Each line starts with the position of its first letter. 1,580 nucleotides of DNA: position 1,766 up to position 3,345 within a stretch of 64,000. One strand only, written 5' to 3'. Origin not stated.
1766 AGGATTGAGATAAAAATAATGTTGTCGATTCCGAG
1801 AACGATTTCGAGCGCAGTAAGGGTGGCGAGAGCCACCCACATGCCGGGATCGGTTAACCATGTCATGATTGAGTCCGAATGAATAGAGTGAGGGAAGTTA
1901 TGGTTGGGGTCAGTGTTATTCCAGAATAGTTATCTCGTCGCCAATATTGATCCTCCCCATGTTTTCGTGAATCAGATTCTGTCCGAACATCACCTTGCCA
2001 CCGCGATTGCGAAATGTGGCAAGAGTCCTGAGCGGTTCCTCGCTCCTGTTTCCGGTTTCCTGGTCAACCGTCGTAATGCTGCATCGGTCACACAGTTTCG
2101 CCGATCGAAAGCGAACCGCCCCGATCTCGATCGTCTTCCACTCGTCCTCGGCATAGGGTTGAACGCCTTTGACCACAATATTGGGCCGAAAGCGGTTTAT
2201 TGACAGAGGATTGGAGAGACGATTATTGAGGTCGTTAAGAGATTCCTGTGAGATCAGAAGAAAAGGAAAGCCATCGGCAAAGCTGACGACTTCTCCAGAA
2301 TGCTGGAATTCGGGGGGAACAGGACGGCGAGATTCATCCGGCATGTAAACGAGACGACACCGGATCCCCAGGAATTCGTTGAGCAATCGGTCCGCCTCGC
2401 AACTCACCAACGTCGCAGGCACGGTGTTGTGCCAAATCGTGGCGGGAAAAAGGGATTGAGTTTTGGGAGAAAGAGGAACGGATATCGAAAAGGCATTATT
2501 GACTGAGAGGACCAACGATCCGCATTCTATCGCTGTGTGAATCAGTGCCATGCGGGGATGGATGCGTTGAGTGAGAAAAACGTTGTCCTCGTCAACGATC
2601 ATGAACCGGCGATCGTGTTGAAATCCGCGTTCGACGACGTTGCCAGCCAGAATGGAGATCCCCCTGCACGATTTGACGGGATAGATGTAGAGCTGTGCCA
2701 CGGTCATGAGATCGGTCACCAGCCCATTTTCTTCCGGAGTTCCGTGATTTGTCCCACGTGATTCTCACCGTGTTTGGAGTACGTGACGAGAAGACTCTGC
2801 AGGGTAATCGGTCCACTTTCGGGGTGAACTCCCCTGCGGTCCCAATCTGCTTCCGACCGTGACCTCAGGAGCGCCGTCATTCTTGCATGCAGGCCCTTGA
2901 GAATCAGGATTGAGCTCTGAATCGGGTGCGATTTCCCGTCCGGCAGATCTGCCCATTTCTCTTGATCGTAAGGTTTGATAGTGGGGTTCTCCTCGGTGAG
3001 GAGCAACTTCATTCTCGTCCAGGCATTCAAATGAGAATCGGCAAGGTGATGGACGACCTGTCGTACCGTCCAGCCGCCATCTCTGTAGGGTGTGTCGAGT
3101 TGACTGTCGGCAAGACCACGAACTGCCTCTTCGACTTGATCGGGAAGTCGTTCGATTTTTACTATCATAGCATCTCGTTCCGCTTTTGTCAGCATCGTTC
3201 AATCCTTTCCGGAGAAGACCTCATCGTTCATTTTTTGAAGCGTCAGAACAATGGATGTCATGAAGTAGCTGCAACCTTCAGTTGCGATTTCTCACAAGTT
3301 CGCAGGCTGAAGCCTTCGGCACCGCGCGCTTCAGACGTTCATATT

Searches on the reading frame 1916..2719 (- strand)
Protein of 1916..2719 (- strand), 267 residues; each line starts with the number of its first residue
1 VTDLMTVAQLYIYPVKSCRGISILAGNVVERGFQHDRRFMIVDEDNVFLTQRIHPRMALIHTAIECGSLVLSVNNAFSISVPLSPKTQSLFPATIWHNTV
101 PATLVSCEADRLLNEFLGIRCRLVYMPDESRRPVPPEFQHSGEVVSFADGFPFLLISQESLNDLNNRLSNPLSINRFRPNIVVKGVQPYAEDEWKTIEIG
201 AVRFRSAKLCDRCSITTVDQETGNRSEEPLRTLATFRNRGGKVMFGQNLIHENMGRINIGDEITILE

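Call 4: search_protein_families(library=pfam, proteins=[window:1916-2719:-])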
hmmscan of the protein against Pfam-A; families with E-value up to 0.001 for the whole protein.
window:1916-2719:- (267 aa): 2 families
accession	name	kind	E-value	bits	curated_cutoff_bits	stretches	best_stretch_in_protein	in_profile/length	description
PF03473.23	MOSC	-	5.1e-25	88.3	22.7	1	145-264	4-120/120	MOSC domain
PF03476.21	MOSC_N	-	1.2e-24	86.9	25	1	5-118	2-117/119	MOSC N-terminal beta barrel domain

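Call 5: search_protein_families(library=ncbifam, proteins=[window:1916-2719:-])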
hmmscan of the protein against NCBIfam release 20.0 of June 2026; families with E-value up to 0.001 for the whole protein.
window:1916-2719:- (267 aa): 0 families

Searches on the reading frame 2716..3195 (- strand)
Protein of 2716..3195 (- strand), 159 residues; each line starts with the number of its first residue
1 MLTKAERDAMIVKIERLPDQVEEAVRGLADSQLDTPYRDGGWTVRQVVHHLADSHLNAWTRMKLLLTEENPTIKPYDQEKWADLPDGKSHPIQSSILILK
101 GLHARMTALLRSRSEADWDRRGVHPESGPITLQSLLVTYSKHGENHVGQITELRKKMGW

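Call 4: search_protein_families(library=pfam, proteins=[window:2716-3195:-])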
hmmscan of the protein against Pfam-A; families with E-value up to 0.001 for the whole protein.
window:2716-3195:- (159 aa): 4 families
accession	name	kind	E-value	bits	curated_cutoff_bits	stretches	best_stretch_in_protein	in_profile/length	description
PF12867.12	DinB_2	-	4.3e-24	85.8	24.8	1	14-150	2-128/128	DinB superfamily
PF11716.13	MDMPI_N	-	9.5e-08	33.3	24.2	1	19-129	6-118/140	Mycothiol maleylpyruvate isomerase N-terminal domain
PF04978.18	MST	-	4e-07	31.1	27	1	19-156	11-146/149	Mycothiol-S-transferase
PF05163.17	DinB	-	4.2e-07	30.5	23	1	13-158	11-146/165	DinB family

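Call 5: search_protein_families(library=ncbifam, proteins=[window:2716-3195:-])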
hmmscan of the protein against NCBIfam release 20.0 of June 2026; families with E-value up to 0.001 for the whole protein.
window:2716-3195:- (159 aa): 2 families
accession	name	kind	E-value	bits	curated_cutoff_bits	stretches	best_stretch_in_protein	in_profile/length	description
NF009807.1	PRK13291.1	equivalog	2.1e-58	196.9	160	1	3-159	15-172/172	YfiT family bacillithiol transferase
TIGR03083.1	TIGR03083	domain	0.00014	22.3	50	1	20-56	8-44/202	maleylpyruvate isomerase family mycothiol-dependent enzyme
